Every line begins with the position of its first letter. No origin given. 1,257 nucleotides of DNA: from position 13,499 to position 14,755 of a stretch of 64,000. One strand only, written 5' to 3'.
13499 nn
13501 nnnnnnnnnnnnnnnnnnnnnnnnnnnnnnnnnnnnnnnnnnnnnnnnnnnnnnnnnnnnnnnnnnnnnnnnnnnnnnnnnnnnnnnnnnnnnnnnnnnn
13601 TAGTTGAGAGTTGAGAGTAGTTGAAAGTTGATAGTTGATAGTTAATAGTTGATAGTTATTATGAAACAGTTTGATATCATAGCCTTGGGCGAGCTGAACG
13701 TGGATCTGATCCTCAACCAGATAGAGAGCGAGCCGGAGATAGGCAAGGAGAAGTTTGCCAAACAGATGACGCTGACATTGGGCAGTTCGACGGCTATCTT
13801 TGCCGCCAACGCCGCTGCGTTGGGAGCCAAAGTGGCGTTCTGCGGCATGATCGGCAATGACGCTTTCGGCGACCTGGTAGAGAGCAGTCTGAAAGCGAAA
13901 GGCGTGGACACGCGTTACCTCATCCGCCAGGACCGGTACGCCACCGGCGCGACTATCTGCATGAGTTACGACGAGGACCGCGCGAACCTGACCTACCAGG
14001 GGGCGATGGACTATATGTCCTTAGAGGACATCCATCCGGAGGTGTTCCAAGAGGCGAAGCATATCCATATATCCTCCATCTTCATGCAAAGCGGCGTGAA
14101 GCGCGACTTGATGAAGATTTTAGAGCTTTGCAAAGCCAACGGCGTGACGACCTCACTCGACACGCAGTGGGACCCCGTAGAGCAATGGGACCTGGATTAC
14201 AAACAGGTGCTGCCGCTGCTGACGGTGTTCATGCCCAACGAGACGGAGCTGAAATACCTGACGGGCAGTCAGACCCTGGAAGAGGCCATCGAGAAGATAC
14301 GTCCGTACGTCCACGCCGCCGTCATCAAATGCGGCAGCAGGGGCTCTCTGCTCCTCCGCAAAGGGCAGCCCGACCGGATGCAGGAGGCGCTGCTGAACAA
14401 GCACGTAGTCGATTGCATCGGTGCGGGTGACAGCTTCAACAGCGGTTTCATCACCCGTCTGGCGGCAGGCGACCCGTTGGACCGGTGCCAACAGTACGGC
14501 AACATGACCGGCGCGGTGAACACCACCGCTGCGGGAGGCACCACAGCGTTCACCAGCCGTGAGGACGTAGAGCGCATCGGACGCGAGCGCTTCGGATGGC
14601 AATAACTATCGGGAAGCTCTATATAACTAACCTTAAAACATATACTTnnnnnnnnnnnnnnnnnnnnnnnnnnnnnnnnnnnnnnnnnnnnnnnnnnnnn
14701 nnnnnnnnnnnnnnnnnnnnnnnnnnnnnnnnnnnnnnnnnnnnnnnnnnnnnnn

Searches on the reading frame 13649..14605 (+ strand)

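Call 7: search_protein_families(library=pfam, proteins=[window:13649-14605:+], max_evalue=0.001)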
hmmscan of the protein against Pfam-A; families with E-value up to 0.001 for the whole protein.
window:13649-14605:+ (318 aa): 2 families
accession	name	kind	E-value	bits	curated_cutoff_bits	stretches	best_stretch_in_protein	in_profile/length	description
PF00294.29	PfkB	-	1e-48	166.7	25.8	1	9-299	3-297/302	pfkB family carbohydrate kinase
PF08543.17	Phos_pyr_kin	-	0.00061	19.7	27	0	185-278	114-218/246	Phosphomethylpyrimidine kinase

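Call 22: search_protein_families(library=ncbifam, proteins=[window:13649-14605:+], max_evalue=0.001)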
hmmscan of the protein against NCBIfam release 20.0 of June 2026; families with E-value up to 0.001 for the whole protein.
window:13649-14605:+ (318 aa): 19 families
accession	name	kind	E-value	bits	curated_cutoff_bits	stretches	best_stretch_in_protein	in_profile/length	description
TIGR04382.1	myo_inos_iolC_N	equivalog_domain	1.6e-40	139.3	300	1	7-308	1-306/309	5-dehydro-2-deoxygluconokinase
TIGR02152.1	D_ribokin_bact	equivalog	9.8e-37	126.9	299.65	1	10-308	1-297/298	ribokinase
NF041134.1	R1P_kin_Thcocales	equivalog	1.9e-29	103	500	1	8-313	1-284/291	ADP-dependent ribose-1-phosphate kinase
NF047869.1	myo_kin_aldol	exception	1.5e-27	96.2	600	2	6-182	5-179/586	bifunctional 5-dehydro-2-deoxygluconokinase/5-dehydro-2-deoxyphosphogluconate aldolase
NF008353.0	PRK11142.1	equivalog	9e-27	94.4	341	1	9-310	4-302/307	ribokinase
NF049991.1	TagKinase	equivalog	1.1e-26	93.5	420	1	36-308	29-312/321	tagatose kinase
NF053626.1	RibKinHalex1628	equivalog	3.1e-25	89.3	330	1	9-308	3-288/293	ATP-dependent ribose-1-phosphate kinase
NF006957.1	PRK09434.1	equivalog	1.9e-24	86.8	450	1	45-306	27-301/302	fructokinase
NF040938.1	KDG_KDGal_kin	equivalog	1.7e-19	70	400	1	10-310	1-302/305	bifunctional 2-dehydro-3-deoxygluconokinase/2-dehydro-3-deoxygalactonokinase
NF041332.1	KDG_KDGal_kin_Halo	equivalog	1.2e-17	64.3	440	1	36-311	24-310/320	bifunctional 2-dehydro-3-deoxygluconokinase/2-dehydro-3-deoxygalactonokinase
TIGR02198.1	rfaE_dom_I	equivalog_domain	1.2e-16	60.7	345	1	42-299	45-304/315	D-glycero-beta-D-manno-heptose-7-phosphate kinase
NF041164.1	NucKinThplmales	equivalog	4.3e-16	58.9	450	1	13-289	7-269/295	nucleoside kinase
TIGR03828.1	pfkB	equivalog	8.8e-15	54.5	292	1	54-309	44-297/305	1-phosphofructokinase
TIGR03168.1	1-PFK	subfamily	1.7e-14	53.5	216.4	1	54-310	44-298/305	hexose kinase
NF007321.0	PRK09813.1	equivalog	1.8e-14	53.9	247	1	52-290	31-253/261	fructoselysine 6-kinase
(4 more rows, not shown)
